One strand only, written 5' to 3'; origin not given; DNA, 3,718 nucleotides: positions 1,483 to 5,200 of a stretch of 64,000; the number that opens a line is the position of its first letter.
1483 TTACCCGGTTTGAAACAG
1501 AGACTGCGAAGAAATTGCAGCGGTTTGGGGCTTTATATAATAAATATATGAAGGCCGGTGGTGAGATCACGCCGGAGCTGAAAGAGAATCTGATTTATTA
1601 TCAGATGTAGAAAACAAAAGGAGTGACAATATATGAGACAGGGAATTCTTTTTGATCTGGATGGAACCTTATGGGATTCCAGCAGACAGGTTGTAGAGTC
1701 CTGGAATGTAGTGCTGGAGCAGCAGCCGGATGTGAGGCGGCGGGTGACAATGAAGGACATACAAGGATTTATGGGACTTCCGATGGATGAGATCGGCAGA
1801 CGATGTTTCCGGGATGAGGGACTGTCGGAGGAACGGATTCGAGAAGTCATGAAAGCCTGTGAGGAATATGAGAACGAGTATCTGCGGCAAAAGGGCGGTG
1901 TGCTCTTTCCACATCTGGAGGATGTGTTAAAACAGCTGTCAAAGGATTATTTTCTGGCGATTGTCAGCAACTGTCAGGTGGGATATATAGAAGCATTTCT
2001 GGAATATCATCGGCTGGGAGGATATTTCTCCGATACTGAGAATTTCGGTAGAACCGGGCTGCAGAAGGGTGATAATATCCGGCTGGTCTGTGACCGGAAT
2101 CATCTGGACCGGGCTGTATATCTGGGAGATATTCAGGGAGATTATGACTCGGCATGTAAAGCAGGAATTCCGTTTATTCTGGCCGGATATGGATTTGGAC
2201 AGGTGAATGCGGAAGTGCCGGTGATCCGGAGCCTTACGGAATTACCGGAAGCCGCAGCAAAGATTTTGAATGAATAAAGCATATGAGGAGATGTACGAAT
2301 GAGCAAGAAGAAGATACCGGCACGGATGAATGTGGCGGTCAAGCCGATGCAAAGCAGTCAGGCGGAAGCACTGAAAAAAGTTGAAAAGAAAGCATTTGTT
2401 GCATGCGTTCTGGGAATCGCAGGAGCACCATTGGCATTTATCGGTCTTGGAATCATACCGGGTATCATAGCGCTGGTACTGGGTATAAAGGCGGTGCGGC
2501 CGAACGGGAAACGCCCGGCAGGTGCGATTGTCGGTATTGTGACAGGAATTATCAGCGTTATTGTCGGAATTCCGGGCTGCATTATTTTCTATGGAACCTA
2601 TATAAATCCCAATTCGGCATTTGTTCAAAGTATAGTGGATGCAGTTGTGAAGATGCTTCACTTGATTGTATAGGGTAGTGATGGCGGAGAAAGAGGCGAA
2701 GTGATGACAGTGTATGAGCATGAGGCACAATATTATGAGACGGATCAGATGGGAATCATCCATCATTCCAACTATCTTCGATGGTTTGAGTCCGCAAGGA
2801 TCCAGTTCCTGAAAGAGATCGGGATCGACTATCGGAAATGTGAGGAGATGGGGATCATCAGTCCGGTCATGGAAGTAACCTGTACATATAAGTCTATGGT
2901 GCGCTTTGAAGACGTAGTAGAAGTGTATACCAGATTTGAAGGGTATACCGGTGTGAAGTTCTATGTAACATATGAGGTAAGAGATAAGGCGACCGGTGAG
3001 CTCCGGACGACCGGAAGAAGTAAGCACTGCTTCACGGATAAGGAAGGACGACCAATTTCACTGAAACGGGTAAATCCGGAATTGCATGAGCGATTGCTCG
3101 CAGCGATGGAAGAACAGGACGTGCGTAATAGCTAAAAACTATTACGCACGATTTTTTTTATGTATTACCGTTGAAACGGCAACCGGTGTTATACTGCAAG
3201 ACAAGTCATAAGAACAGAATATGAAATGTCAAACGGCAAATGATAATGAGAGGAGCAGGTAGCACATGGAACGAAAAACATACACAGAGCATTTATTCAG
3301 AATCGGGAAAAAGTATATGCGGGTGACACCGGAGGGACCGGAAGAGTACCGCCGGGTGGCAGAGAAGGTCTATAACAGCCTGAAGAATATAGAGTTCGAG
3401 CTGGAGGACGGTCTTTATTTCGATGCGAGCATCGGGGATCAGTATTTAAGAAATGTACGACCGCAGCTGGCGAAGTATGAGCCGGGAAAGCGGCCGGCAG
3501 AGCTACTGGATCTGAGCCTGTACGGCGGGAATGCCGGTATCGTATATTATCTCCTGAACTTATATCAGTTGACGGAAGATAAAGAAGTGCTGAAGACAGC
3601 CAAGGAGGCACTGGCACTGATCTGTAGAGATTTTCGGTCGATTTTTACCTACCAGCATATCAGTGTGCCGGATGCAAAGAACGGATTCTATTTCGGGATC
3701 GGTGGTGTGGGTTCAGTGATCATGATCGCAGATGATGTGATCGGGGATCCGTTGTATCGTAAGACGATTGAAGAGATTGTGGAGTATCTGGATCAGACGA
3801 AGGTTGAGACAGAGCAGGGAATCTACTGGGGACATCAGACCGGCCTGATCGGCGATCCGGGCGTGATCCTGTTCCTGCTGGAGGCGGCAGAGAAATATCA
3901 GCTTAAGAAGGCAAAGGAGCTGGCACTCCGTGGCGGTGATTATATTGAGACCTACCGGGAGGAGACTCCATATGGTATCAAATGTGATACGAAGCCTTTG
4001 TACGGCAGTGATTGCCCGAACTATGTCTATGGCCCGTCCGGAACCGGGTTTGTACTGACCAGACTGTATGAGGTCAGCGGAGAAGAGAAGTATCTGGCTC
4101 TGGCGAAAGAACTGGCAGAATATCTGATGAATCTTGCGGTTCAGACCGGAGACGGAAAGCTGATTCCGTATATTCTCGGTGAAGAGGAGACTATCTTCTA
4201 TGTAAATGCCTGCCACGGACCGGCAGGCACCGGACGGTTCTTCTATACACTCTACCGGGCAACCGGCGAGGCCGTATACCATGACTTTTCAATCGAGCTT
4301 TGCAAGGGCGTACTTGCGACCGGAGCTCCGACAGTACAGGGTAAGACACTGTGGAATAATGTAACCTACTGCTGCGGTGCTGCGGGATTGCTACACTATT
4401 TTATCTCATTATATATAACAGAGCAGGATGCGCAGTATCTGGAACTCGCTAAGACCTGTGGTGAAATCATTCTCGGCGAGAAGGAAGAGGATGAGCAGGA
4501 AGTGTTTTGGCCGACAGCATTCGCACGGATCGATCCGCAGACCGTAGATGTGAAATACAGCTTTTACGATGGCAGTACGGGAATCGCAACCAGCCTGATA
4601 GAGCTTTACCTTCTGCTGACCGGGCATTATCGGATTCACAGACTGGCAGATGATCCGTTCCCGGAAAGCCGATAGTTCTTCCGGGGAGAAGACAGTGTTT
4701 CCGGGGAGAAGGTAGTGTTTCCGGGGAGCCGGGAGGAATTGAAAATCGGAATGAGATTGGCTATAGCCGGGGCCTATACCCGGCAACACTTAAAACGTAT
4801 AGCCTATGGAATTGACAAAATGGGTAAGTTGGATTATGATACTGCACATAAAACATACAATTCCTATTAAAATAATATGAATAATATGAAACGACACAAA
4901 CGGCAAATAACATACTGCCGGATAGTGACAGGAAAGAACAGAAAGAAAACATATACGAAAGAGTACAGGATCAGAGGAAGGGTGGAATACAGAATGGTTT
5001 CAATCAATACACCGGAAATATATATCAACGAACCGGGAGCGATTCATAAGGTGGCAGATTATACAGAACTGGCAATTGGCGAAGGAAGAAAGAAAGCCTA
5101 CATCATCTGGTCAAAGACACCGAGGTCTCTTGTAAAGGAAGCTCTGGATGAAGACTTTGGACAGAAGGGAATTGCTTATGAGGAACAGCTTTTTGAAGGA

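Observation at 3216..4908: Shared 25-nt leader motif links the standalone LanC-like gene to the downstream dehydrogenase-aminotransferase-ABC operon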

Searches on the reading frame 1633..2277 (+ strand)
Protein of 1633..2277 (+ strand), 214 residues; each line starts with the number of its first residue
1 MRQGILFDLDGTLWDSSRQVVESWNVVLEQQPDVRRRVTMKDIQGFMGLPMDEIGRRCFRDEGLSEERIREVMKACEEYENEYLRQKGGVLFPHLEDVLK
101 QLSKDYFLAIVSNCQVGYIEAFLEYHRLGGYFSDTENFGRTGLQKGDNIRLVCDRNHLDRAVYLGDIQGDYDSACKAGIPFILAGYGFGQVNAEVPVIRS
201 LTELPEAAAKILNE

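Call 10: search_protein_families(library=pfam, proteins=[window:1633-2277:+])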
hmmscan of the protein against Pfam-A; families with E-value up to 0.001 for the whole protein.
window:1633-2277:+ (214 aa): 3 families
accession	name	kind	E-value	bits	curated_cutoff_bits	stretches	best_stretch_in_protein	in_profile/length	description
PF13419.12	HAD_2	-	6.4e-21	75.7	23.8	1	5-183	1-177/178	Haloacid dehalogenase-like hydrolase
PF00702.32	Hydrolase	-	3.5e-09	37.8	26.4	1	4-174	3-187/191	haloacid dehalogenase-like hydrolase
PF12710.13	HAD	-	1.7e-06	29.1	27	1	5-171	1-185/189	haloacid dehalogenase-like hydrolase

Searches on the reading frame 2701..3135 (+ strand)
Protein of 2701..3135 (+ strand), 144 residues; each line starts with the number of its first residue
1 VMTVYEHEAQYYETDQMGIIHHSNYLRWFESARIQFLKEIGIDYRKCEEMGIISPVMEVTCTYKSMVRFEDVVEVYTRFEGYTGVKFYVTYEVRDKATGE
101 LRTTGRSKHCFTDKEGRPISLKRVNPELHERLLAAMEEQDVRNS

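Call 10: search_protein_families(library=pfam, proteins=[window:2701-3135:+])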
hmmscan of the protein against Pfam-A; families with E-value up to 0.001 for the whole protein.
window:2701-3135:+ (144 aa): 3 families
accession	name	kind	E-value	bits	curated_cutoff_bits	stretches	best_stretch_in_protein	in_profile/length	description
PF13279.12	4HBT_2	-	8.3e-19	68.7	25.5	1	12-124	4-114/122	Thioesterase-like superfamily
PF03061.28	4HBT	-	3.5e-12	46.9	20.6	1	17-98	1-75/79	Thioesterase superfamily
PF01643.23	Acyl-ACP_TE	-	1.1e-05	25.6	23.7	1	7-129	8-128/131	Acyl-ACP thioesterase N-terminal domain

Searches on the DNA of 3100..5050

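Call 47: search_rna_families(source=window, start=3100, end=5050, threshold=evalue, max_evalue=10)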
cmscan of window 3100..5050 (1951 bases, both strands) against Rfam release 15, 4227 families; matches with E-value up to 10: 1.
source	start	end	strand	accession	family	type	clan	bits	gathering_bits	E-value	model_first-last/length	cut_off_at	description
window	3866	3921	-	RF00178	mir-24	Gene; miRNA;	-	16.4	50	3.1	1-69/69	no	mir-24 microRNA precursor family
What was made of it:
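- On Rfam cis-regulatory RNA families (riboswitches, T-box and other leaders): Call 47 (E <= 10, 3100-5050) found only a spurious mir-24 hit inside the LanC coding sequence.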
